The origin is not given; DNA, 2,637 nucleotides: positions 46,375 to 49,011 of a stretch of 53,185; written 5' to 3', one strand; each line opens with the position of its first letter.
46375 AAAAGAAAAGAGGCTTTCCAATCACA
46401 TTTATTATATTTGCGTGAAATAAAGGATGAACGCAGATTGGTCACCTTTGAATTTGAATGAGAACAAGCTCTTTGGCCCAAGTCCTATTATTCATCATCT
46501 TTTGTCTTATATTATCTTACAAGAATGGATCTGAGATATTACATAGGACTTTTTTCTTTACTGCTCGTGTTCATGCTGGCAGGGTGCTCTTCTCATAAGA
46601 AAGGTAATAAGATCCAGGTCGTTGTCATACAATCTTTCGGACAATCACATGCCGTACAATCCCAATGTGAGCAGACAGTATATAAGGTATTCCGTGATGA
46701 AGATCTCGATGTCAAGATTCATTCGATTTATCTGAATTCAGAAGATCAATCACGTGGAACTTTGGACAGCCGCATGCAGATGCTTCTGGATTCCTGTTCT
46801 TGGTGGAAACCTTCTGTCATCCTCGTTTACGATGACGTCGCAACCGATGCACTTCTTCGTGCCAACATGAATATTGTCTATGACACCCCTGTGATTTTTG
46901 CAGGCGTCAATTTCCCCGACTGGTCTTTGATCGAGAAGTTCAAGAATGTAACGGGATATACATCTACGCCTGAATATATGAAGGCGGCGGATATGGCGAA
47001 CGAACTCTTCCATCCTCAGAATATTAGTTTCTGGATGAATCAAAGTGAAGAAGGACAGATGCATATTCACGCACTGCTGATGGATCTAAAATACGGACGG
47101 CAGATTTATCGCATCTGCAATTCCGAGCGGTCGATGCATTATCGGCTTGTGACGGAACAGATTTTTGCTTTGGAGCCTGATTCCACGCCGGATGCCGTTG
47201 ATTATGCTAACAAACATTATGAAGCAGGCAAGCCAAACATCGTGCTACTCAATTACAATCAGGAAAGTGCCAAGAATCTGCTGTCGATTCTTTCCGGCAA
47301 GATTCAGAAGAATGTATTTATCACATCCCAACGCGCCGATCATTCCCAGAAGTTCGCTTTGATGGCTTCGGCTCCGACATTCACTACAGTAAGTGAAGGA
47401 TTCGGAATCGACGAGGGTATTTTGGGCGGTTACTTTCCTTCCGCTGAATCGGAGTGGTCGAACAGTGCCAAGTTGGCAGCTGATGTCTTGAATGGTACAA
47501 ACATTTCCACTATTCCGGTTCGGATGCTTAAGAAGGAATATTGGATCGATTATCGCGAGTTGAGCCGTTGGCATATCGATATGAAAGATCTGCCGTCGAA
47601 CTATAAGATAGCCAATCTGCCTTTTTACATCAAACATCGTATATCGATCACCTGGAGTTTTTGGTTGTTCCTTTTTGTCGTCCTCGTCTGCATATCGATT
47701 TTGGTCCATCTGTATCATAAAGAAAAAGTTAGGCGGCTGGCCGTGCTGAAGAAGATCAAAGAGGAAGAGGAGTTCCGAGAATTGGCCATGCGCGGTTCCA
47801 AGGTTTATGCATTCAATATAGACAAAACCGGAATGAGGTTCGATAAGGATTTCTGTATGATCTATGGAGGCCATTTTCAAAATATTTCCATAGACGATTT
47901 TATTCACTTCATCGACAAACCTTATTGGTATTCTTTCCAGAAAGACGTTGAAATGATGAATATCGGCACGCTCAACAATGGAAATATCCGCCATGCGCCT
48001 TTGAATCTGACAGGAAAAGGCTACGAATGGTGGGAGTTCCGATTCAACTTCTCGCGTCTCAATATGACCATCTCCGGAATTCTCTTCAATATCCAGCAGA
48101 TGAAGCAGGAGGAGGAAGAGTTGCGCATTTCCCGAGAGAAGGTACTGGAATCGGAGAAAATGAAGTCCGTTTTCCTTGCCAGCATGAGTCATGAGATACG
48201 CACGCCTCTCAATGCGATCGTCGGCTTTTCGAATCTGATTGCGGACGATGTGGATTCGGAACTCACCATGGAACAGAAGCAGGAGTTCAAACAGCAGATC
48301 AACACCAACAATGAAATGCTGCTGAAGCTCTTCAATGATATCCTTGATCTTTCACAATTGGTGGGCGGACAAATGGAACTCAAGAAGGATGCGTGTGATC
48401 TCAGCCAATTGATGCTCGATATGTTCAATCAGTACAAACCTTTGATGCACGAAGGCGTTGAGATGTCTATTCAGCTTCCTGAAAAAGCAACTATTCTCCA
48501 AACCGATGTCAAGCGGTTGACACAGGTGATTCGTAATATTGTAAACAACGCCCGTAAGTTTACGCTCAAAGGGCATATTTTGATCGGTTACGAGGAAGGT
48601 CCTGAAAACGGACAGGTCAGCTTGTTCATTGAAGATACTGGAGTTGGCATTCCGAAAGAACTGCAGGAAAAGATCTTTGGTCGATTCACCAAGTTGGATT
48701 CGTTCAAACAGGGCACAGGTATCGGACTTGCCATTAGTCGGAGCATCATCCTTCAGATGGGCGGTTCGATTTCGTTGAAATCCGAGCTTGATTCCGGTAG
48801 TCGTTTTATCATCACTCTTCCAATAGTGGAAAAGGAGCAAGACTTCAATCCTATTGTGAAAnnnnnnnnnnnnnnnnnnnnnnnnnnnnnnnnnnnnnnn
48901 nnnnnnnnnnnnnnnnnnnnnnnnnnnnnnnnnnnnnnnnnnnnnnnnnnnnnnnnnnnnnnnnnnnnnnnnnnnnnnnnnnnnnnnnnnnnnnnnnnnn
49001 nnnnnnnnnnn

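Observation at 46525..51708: Sensor histidine kinase translationally coupled to a 5-alpha-reductase-like / OYE flavoenzyme / SDR module resembling an allo-bile-acid or steroid reduction cluster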

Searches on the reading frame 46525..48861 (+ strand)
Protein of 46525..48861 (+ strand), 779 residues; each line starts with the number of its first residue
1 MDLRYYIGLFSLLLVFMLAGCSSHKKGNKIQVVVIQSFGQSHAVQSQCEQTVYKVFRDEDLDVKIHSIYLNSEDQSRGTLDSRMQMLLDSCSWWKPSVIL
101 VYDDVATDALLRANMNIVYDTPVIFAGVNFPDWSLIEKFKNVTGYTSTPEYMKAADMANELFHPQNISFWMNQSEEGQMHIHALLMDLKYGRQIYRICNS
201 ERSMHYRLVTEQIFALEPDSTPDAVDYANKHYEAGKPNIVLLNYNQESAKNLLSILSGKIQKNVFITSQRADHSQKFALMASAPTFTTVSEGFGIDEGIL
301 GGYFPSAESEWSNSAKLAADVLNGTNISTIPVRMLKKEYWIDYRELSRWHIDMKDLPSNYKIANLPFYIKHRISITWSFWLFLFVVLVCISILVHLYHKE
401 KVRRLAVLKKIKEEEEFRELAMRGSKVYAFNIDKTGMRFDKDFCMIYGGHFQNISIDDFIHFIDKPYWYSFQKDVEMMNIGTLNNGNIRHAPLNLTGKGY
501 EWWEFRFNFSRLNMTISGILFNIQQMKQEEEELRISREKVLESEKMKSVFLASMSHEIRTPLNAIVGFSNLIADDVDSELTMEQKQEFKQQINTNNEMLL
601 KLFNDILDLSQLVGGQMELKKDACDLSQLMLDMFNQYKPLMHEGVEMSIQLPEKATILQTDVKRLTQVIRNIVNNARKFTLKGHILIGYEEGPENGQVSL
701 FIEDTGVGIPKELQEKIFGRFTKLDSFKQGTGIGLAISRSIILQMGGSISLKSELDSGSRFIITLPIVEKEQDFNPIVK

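Call 3: search_protein_families(library=pfam, proteins=[window:46525-48861:+], max_evalue=0.01)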
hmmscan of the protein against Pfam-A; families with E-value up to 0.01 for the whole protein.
window:46525-48861:+ (779 aa): 2 families
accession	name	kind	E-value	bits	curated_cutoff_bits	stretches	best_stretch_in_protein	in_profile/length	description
PF02518.31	HATPase_c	-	1.6e-24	86.9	26.4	1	661-767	2-109/111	Histidine kinase-, DNA gyrase B-, and HSP90-like ATPase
PF00512.31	HisKA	-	3.3e-15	56.3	26.9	1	547-612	2-63/66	His Kinase A (phospho-acceptor) domain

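Call 4: search_protein_families(library=ncbifam, proteins=[window:46525-48861:+], max_evalue=0.01)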
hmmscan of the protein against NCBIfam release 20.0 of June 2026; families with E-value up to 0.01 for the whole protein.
window:46525-48861:+ (779 aa): 81 families (the best 25 are shown)
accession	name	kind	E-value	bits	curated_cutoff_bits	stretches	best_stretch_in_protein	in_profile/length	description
TIGR02956.1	TMAO_torS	equivalog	1.7e-58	198.6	676.5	1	526-771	443-686/967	TMAO reductase system sensor histidine kinase/response regulator TorS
NF041947.1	LuxQ_Vibrio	equivalog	5.4e-48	163.5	1200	1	505-772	425-701/843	quorum-sensing autoinducer 2 sensor kinase/phosphatase LuxQ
NF038297.2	hybrid_HK_HrmK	equivalog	1.2e-47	162.8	725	1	521-772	209-462/607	hybrid histidine kinase/response regulator HrmK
NF008302.0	PRK11091.1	equivalog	5.8e-47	160.4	838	1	538-771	274-509/779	aerobic respiration two-component sensor histidine kinase ArcB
NF008318.0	PRK11107.1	equivalog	8.2e-46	156.5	890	1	523-771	269-522/920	two-component sensor histidine kinase BarA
NF046044.1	PnpS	equivalog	2.7e-44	151.7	400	1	542-766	165-390/390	two-component system histidine kinase PnpS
NF033092.0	HK_WalK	equivalog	1.8e-42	145.7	725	1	544-767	369-594/594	cell wall metabolism sensor histidine kinase WalK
NF011874.0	PRK15347.1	equivalog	1.2e-41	142.7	852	1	528-770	379-617/921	two component system sensor kinase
NF047874.1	MASE3_PAS_HK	subfamily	1.7e-41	142.7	560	1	454-771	305-629/655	MASE3 domain-containing sensor histidine kinase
NF008543.0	PRK11466.1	equivalog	3.7e-39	134.3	982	1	532-769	429-664/914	TMAO reductase system sensor histidine kinase/response regulator TorS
NF045901.1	HisKinLetSLeg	equivalog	2.2e-37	128.6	1650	1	526-766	272-517/906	two-component system sensor histidine kinase LetS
NF041832.1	near_NosP_CTERM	subfamily_domain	7.8e-37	127.2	400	1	545-773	5-231/370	NahK/ErcS family hybrid sensor histidine kinase/response regulator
TIGR02966.1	phoR_proteo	equivalog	1.2e-36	126.4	334.2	1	539-764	106-332/333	phosphate regulon sensor histidine kinase PhoR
NF008099.0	PRK10841.1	equivalog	1.3e-35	122.5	920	1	538-772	461-695/949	two-component system sensor histidine kinase RcsC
NF006800.0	PRK09303.1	equivalog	8.6e-35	120.4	342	1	524-771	126-381/383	histidine kinase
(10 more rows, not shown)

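Call 9: find_encoding_contigs(protein=window:46525-48861:+, flank=10000, max_places=6)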
Protein window:46525-48861:+ (779 aa): 21 contigs read that carry it; 6 places shown.
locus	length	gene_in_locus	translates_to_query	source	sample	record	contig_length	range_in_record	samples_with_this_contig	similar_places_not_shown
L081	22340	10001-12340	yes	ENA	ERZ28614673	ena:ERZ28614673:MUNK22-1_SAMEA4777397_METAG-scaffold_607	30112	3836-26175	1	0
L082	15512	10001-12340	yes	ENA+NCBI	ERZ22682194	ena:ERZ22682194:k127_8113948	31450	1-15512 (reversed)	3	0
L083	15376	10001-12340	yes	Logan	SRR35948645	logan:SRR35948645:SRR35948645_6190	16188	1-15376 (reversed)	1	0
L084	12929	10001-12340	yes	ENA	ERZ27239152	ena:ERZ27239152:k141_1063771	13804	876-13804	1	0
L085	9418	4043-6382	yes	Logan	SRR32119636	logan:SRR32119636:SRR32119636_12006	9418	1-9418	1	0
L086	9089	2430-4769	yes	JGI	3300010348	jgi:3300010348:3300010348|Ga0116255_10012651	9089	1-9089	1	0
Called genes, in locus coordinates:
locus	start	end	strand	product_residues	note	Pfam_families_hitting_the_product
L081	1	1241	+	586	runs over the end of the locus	PF01336:tRNA_anti-codon, PF00152:tRNA-synt_2, PF02938:GAD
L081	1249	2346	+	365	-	PF01784:DUF34_NIF3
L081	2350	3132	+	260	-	PF02591:Zn_ribbon_9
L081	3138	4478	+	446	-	PF01171:ATP_bind_3, PF28558:TilS_SCL, PF11734:TilS_C (weak)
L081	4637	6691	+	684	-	PF07498:Rho_N, PF07497:Rho_RNA_bind, PF00006:ATP-synt_ab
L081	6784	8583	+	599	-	PF05192:MutS_III, PF00488:MutS_V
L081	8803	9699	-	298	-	PF01435:Peptidase_M48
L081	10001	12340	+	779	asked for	PF00512:HisKA, PF02518:HATPase_c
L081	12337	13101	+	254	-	PF02544:Steroid_dh, PF06966:DUF1295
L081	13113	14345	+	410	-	PF00724:Oxidored_FMN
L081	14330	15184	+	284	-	PF00106:adh_short, PF08659:KR, PF13561:adh_short_C2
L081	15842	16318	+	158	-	PF01316:Arg_repressor, PF02863:Arg_repressor_C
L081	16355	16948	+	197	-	-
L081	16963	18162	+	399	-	PF00764:Arginosuc_synth, PF06508:QueC (weak), PF20979:Arginosuc_syn_C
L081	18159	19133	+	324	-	PF01118:Semialdhyde_dh, PF22698:Semialdhyde_dhC_1, PF02774:Semialdhyde_dhC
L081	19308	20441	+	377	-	PF00202:Aminotran_3, PF00155:Aminotran_1_2 (weak)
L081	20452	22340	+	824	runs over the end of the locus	PF26549:Tricorn_N (weak), PF00756:Esterase (weak), PF02129:Peptidase_S15 (faint), PF00326:Peptidase_S9, PF01738:DLH (weak), PF08840:BAAT_C (faint)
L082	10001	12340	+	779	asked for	PF00512:HisKA, PF02518:HATPase_c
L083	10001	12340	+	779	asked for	PF00512:HisKA, PF02518:HATPase_c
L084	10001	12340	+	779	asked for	PF00512:HisKA, PF02518:HATPase_c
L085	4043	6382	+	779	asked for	PF00512:HisKA, PF02518:HATPase_c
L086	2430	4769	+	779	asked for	PF00512:HisKA, PF02518:HATPase_c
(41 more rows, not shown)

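Call 10: find_homologous_proteins(query=window:46525-48861:+, max_evalue=1e-10)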
Query window:46525-48861:+ (779 aa): 86 proteins with E <= 1e-10 among 6359 candidates.
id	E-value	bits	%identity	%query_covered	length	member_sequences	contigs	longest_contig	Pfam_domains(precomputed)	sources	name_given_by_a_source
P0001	0.0e+0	1776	100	100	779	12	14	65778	PF02518.32,PF00512.32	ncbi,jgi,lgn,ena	-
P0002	4.5e-94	334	38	46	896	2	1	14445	PF13426.14,PF02518.32,PF00512.32,PF00989.32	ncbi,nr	ncbi:MAG: PAS domain S-box protein [Tannerellaceae bacterium]|nr:PAS domain S-box protein [Tannerell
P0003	1.5e-35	141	35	31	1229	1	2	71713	PF00672.31,PF02743.25,PF02518.32,PF00512.32,PF00072.31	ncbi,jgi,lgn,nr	ncbi:MAG: response regulator [Bacteroidetes bacterium]|nr:response regulator [Bacteroidota bacterium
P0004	3.0e-34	137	35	31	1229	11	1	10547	PF00672.31,PF02743.25,PF02518.32,PF00512.32,PF00072.31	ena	-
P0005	4.8e-34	136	38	29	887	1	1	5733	PF13185.13,PF01590.33,PF02518.32,PF13492.13,PF00512.32,PF11849.15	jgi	jgi:signal transduction histidine kinase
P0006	1.2e-33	135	36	32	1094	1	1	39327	PF00672.31,PF13426.14,PF08448.17,PF02518.32,PF00512.32,PF00989.32,PF00072.31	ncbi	ncbi:MAG: response regulator [Nitrospirota bacterium]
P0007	6.0e-33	132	34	33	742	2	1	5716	PF00672.31,PF02518.32,PF00512.32,PF00072.31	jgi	-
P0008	7.7e-32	129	36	31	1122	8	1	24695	PF00672.31,PF13426.14,PF13185.13,PF01590.33,PF08448.17,PF02518.32,PF13492.13,PF00512.32,PF00989.32,PF00072.31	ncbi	ncbi:MAG: response regulator [Thermodesulfobacteriota bacterium]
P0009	3.7e-31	126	34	30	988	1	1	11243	PF07695.18,PF02518.32,PF00512.32,PF00072.31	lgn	-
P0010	6.4e-31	125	35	32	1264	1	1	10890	PF07495.20,PF07494.18,PF02518.32,PF00512.32,PF00072.31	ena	-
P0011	1.3e-30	125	34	30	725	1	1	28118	PF08447.19,PF13426.14,PF13188.14,PF08448.17,PF02518.32,PF00512.32,PF00989.32,PF00072.31,PF01627.29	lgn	-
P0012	2.0e-30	124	35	33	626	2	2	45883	PF02518.32,PF00512.32,PF00072.31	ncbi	-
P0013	9.8e-30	122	36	32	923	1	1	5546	PF13426.14,PF02518.32,PF00512.32,PF00072.31,PF01627.29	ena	-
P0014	2.1e-29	121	35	32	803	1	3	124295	PF02518.32,PF00512.32,PF00072.31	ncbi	-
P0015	2.5e-29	120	35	32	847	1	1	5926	PF02743.25,PF02518.32,PF00512.32,PF00072.31,PF01627.29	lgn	-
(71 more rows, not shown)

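Call 34: predict_structure(protein=window:46525-48861:+)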
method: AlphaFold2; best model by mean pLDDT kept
length: 779 residues; sequences in the alignment: 1
mean_pLDDT: 36.5   pTM: 0.24
mean pLDDT of the five models: 36.5, 33.2, 33.2, 32.1, 26.1
residues with pLDDT >= 90: 0; 70-90: 0; 50-70: 50; < 50: 729
segments of 3 or more residues with pLDDT < 50: 1-4, 16-80, 82-86, 89-104, 112-341, 343-361, 363-379, 401-580, 594-779
pLDDT, mean of each block of 10 residues (from residue 1): 51 48 35 33 32 36 40 42 48 45 50 44 39 40 37 33 31 32 31 29 26 39 46 40 39 38 34 26 27 29 27 33 33 35 45 45 39 43 55 52 40 39 27 29 24 30 27 28 25 25 23 31 35 33 32 33 37 43 52 47 41 35 44 45 42 41 44 43 35 30 31 37 32 31 33 33 33 33
secondary structure, 60 per line:
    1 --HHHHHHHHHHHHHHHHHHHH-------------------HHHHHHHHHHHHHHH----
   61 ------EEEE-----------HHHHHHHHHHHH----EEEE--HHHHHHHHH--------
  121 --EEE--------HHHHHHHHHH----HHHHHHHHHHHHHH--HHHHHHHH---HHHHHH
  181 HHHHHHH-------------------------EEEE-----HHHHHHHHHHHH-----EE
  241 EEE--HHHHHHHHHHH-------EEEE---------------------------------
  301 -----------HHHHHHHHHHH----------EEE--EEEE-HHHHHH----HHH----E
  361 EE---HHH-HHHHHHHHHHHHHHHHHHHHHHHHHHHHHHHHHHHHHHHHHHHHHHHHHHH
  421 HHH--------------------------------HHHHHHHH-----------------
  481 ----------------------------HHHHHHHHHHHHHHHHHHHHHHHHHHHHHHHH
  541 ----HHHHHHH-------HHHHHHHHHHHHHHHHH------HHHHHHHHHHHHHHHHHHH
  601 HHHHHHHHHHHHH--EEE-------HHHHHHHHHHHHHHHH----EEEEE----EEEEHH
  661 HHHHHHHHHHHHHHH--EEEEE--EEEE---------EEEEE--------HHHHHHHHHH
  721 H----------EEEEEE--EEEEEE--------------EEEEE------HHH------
elements in order (helices of 4 or more, strands of 3 or more residues): H3-22 H42-56 E67-70 H82-93 E98-101 H104-112 E123-125 H134-143 H148-161 H164-171 H175-187 E213-216 H222-233 E239-243 H246-256 E264-267 H312-322 E333-335 E338-341 H343-348 E360-362 H370-423 H456-463 H509-540 H545-551 H559-575 H582-613 E616-618 H626-641 E646-650 E655-658 H659-675 E678-682 E685-688 E698-702 H711-721 E732-737 E740-745 E760-764

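Call 57: find_related_loci(query=A2, collection=metagenome_contigs, flank=8000)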
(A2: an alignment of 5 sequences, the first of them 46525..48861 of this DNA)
Query A2 (779 aa) in metagenome_contigs; peptide patterns used: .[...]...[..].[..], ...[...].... (x = any residue, [..] = any of these).
600 stretches matched a pattern (row limit reached: there are more); 598 encode a relative of the query (tblastn E <= 1e-3); the best 80 are kept; 80 distinct loci.
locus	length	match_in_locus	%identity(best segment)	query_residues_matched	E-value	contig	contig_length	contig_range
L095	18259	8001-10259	35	3-766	3e-140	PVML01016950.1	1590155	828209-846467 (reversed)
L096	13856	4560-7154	38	1-766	4e-63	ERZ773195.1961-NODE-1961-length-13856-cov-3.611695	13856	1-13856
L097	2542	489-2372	46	1-770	2e-60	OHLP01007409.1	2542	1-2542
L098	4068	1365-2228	41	485-766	2e-57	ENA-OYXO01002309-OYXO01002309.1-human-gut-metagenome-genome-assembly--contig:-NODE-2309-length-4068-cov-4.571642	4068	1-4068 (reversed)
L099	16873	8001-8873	41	472-766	3e-55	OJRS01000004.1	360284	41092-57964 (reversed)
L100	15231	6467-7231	43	510-771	9e-55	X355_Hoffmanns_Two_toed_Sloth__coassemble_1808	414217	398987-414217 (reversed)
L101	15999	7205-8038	42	493-768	1e-53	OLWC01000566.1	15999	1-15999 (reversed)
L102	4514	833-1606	41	514-774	3e-52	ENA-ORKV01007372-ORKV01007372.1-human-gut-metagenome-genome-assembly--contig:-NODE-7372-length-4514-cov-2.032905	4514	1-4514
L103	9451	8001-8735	42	516-766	6e-52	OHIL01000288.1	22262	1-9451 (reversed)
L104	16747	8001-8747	41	517-767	3e-51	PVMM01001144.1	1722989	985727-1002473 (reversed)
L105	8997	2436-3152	43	527-767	4e-51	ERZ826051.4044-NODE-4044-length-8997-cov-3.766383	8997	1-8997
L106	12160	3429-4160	41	518-767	6e-51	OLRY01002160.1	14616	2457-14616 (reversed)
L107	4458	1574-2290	43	527-767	4e-51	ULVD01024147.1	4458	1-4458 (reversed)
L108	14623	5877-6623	41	517-767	1e-50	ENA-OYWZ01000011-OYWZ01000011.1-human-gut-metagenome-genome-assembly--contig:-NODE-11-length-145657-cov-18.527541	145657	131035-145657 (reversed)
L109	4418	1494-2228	41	516-766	4e-50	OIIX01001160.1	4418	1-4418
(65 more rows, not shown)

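Call 62: search_protein_families(library=pfam, proteins=[L095:10284-11468:+, L095:6599-7789:-, L095:11657-12484:-, L095:6139-6594:-], max_evalue=0.001)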
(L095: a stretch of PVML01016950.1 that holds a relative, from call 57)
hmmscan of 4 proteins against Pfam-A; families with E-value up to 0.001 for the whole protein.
L095:10284-11468:+ (395 aa): 2 families
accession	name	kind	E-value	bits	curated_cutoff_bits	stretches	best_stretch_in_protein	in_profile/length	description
PF22013.1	PG_1098_Fer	-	3.3e-24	84.9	27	1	279-322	1-44/44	PG_1098 ferredoxin-like domain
PF18096.6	Thump_like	-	1.4e-21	76.5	26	1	323-392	1-76/78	THUMP domain-like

L095:6599-7789:- (397 aa): 3 families
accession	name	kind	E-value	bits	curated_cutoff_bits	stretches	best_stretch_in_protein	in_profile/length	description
PF16653.10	Sacchrp_dh_C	-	2.2e-41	143.2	31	1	138-385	1-265/265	Saccharopine dehydrogenase C-terminal domain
PF03435.24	Sacchrp_dh_NADP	-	4e-36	124.6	25.1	1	4-134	1-129/129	Saccharopine dehydrogenase NADP binding domain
PF01488.26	Shikimate_DH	-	1.7e-05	25.3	24.3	1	3-58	14-67/138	Shikimate / quinate 5-dehydrogenase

L095:11657-12484:- (276 aa): 0 families

L095:6139-6594:- (152 aa): 4 families
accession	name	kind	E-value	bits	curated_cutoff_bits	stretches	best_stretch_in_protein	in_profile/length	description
PF00578.27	AhpC-TSA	-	5.9e-41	139.7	26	1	5-133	1-123/124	AhpC/TSA family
PF08534.16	Redoxin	-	9.1e-24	84.4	26.6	1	5-147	2-145/148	Redoxin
PF13911.12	AhpC-TSA_2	-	3.9e-06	27.7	27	1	52-108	2-58/114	AhpC/TSA antioxidant enzyme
PF13905.12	Thioredoxin_8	-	0.00057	20.6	27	1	29-105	1-80/94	Thioredoxin-like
